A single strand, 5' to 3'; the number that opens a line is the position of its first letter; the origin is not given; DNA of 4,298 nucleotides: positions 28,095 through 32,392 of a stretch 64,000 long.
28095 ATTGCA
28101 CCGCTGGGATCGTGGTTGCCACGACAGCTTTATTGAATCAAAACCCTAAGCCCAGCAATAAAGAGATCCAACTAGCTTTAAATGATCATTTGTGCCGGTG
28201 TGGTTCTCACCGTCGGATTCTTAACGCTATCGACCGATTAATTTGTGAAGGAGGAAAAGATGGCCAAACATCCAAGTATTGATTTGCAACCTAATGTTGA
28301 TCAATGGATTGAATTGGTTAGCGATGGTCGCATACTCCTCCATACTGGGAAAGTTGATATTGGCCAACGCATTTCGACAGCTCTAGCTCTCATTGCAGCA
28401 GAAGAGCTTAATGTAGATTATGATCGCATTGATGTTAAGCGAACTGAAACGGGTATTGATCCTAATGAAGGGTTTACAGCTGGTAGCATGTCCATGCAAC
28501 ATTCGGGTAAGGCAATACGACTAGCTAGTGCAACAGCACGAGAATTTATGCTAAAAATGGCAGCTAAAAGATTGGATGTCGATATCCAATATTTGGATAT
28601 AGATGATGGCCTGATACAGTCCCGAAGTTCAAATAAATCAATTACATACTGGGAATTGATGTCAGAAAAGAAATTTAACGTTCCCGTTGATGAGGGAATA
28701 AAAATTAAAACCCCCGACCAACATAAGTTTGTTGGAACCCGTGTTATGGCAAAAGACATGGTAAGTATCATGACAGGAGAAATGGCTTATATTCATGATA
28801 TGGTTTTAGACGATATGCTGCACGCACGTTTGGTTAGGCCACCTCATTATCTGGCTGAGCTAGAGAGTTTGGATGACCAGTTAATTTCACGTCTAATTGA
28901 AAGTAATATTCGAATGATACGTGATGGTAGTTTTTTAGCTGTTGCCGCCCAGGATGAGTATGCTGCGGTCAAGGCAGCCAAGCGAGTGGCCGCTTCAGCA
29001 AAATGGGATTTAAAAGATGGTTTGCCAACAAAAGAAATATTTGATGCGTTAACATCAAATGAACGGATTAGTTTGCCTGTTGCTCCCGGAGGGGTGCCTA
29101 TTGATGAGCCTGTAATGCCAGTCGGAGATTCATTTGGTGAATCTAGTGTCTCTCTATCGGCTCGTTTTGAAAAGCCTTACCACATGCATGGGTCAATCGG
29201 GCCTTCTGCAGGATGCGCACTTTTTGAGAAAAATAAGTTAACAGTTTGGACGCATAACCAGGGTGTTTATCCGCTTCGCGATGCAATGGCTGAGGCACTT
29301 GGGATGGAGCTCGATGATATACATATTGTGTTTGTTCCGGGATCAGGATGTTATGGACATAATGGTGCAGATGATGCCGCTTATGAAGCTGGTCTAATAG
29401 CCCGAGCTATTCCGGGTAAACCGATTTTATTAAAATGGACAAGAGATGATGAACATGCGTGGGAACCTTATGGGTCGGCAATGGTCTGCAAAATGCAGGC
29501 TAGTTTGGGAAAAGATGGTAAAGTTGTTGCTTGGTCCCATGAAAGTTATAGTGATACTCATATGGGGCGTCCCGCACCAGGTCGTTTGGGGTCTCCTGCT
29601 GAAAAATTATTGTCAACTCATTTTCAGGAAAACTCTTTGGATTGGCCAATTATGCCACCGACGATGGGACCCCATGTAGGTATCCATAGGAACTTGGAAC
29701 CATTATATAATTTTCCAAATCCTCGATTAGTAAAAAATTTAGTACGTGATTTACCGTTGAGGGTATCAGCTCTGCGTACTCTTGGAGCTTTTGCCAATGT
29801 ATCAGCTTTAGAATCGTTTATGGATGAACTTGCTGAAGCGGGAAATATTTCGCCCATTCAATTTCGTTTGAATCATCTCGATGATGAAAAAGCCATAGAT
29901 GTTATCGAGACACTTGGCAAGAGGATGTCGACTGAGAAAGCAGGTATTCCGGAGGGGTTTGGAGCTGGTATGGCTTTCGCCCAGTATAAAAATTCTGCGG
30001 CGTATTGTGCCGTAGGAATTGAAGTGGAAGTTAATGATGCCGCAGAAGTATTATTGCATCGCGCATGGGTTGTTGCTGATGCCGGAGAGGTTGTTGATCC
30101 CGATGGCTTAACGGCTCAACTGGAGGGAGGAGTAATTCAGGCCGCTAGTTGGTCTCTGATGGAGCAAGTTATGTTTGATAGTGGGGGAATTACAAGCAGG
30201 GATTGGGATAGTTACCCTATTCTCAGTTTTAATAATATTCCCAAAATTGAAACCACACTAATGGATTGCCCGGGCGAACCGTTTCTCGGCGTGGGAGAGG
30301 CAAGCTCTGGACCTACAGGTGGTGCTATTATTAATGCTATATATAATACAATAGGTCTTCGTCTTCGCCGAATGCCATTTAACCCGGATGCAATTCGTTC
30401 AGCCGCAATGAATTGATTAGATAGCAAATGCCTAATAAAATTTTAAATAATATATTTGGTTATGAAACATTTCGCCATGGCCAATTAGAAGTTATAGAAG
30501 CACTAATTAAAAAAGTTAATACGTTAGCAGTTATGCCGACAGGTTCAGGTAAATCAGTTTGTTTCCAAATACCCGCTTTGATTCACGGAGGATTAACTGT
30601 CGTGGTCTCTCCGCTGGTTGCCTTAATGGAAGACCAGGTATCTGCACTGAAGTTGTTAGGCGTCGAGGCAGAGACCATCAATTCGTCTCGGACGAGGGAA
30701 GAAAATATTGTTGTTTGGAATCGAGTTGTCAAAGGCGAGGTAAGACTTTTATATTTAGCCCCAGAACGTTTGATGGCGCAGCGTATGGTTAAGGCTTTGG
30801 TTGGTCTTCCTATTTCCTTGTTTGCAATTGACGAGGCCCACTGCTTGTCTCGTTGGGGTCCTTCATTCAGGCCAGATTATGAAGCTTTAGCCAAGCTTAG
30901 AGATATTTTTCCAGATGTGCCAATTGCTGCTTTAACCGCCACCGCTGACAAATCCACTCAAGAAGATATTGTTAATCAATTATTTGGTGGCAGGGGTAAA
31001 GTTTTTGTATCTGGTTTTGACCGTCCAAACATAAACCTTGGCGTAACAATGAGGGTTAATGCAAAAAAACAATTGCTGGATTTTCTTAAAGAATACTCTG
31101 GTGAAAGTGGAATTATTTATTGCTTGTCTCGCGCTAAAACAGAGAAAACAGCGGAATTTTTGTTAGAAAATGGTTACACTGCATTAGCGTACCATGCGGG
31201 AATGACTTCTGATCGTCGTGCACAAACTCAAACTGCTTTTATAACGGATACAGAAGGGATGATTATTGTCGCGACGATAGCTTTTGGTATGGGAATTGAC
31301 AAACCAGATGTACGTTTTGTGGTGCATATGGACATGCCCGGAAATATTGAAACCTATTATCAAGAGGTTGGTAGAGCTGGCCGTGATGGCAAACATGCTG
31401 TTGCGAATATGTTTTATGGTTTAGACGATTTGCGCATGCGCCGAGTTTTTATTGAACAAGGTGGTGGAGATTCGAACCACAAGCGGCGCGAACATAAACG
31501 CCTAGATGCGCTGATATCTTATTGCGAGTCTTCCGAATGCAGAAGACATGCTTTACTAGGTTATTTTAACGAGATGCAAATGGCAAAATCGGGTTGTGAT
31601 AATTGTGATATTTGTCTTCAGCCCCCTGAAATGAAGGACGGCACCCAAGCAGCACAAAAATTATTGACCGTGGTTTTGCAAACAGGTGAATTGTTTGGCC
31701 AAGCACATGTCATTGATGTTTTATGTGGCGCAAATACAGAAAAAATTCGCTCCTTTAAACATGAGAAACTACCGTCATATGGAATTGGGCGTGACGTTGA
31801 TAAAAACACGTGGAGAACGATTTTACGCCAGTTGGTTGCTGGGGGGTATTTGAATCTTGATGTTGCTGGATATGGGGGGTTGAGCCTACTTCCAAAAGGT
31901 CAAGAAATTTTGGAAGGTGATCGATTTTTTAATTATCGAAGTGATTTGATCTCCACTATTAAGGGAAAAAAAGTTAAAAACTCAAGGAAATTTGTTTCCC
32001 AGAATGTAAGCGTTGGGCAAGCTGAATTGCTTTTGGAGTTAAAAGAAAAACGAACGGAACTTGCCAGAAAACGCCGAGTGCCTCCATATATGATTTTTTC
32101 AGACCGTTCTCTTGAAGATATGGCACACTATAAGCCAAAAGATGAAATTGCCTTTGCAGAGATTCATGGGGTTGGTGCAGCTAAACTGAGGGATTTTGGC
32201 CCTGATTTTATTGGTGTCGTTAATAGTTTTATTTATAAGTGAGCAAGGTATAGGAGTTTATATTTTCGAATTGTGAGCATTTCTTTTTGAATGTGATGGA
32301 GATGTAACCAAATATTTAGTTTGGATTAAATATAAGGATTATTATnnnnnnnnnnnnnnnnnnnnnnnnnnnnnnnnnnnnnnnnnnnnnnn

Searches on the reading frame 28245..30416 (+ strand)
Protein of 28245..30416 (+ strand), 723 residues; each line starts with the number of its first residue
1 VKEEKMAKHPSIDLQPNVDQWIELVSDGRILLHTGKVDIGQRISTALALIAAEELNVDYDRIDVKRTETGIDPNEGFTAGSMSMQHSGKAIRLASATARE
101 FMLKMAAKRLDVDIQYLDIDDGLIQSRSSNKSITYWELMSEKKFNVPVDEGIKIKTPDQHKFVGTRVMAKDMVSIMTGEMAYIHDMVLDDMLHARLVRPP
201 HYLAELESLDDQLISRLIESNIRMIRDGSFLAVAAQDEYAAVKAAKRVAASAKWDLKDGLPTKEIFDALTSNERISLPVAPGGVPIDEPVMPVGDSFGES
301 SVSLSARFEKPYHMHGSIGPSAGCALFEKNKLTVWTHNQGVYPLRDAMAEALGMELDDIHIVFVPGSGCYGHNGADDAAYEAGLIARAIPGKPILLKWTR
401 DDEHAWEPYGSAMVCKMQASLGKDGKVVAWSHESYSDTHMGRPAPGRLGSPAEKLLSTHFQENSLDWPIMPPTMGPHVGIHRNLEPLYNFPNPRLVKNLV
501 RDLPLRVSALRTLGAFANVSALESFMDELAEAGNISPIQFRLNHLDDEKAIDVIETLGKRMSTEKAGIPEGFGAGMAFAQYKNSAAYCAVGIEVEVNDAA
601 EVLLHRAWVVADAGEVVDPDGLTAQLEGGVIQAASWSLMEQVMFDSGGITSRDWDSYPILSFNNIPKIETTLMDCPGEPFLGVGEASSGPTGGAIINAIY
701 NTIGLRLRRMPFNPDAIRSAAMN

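Call 3: search_protein_families(library=pfam, proteins=[window:28245-30416:+], max_evalue=0.01)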
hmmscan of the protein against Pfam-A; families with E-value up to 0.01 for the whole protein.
window:28245-30416:+ (723 aa): 2 families
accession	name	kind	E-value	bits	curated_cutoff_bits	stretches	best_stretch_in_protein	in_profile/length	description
PF20256.3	MoCoBD_2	-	4e-40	138.5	27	2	20-144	50-172/283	Molybdopterin cofactor-binding domain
PF02738.23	MoCoBD_1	-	7.8e-20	71.4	27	2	296-438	21-165/244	Molybdopterin cofactor-binding domain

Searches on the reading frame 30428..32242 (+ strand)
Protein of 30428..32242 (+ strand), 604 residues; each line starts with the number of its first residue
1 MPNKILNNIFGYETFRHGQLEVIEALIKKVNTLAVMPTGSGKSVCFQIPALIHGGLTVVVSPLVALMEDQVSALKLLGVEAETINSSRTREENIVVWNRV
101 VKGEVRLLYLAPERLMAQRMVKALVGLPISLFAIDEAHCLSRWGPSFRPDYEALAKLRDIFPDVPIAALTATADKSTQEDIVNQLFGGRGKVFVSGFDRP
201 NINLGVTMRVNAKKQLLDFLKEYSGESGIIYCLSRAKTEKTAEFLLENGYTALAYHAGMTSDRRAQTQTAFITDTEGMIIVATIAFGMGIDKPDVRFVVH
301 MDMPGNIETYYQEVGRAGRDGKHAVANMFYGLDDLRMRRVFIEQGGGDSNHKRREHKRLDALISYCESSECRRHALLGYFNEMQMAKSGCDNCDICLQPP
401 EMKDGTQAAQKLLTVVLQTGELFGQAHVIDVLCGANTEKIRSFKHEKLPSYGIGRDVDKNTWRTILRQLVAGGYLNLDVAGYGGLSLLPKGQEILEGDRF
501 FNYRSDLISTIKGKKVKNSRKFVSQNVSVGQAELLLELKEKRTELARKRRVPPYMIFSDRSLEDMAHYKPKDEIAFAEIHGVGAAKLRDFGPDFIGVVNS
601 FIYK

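Call 3: search_protein_families(library=pfam, proteins=[window:30428-32242:+], max_evalue=0.01)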
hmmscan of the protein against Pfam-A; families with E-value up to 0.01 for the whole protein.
window:30428-32242:+ (604 aa): 6 families
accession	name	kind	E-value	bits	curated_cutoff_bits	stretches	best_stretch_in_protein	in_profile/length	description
PF09382.16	RQC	-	5.3e-32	110.5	23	1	399-500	1-102/114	RQC domain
PF00270.35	DEAD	-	3.5e-24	85.8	26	1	18-179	3-165/167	DEAD/DEAH box helicase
PF00271.37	Helicase_C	-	7.8e-23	81.3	23.5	1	214-321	4-110/110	Helicase conserved C-terminal domain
PF00570.28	HRDC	-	5.4e-20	71.6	23.8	1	531-598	1-68/68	HRDC domain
PF16124.10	RecQ_Zn_bind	-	5.8e-16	59.4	25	1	333-397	2-66/66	RecQ zinc-binding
PF04851.21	ResIII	-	0.00028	21.3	22.5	1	15-173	4-162/164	Type III restriction enzyme, res subunit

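Call 4: search_protein_families(library=ncbifam, proteins=[window:30428-32242:+], max_evalue=0.01)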
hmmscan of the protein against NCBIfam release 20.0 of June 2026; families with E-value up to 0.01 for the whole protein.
window:30428-32242:+ (604 aa): 22 families
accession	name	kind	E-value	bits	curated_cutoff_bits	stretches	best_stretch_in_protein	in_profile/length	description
TIGR01389.1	recQ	equivalog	4.6e-211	702.3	640.2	1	4-599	3-589/591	DNA helicase RecQ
NF008279.0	PRK11057.1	equivalog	1.5e-182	608.2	1015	1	3-602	14-603/608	ATP-dependent DNA helicase RecQ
TIGR00614.1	recQ_fam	subfamily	9.1e-147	489.6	219.8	1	4-456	1-469/470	RecQ family ATP-dependent DNA helicase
NF041063.1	DpdF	equivalog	3.9e-56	191.1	550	1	5-337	130-489/813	protein DpdF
NF008394.0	PRK11192.1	equivalog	3.3e-16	59.2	507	1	215-327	237-348/441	ATP-dependent RNA helicase SrmB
NF008744.0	PRK11776.1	equivalog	5.1e-15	55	524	1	214-336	231-352/460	ATP-dependent RNA helicase DbpA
NF053631.1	RNA_helic_CshA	equivalog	3.7e-14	52.4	646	1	10-333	17-344/434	degradosome RNA helicase CshA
NF008642.0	PRK11634.1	equivalog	3.9e-13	48.7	989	1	10-336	24-355/628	DEAD/DEAH family ATP-dependent RNA helicase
TIGR04121.1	DEXH_lig_assoc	equivalog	2.2e-12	45.6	850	1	11-319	11-345/804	ligase-associated DNA damage response DEXH box helicase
NF053636.1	DDHlcsCsdAPsy1082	equivalog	1.5e-10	40.2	890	1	211-334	228-351/512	DEAD/DEAH box helicase CsdA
NF053711.1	RNA_heli_RhlE1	exception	1.6e-09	37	750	1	216-326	235-344/434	RNA helicase RhlE1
TIGR03817.1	DECH_helic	hypoth_equivalog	2.4e-09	36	874.1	1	251-328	305-381/742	helicase/secretion neighborhood putative DEAH-box helicase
NF002340.1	PRK01297.1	equivalog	1.7e-07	30.4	564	1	213-334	237-357/372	ATP-dependent RNA helicase RhlB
NF010338.0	PRK13767.1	equivalog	1.1e-06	27.2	849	1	229-324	289-389/877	ATP-dependent helicase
NF003419.0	PRK04837.1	equivalog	2.5e-06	26.5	588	1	216-326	247-356/424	ATP-dependent RNA helicase RhlB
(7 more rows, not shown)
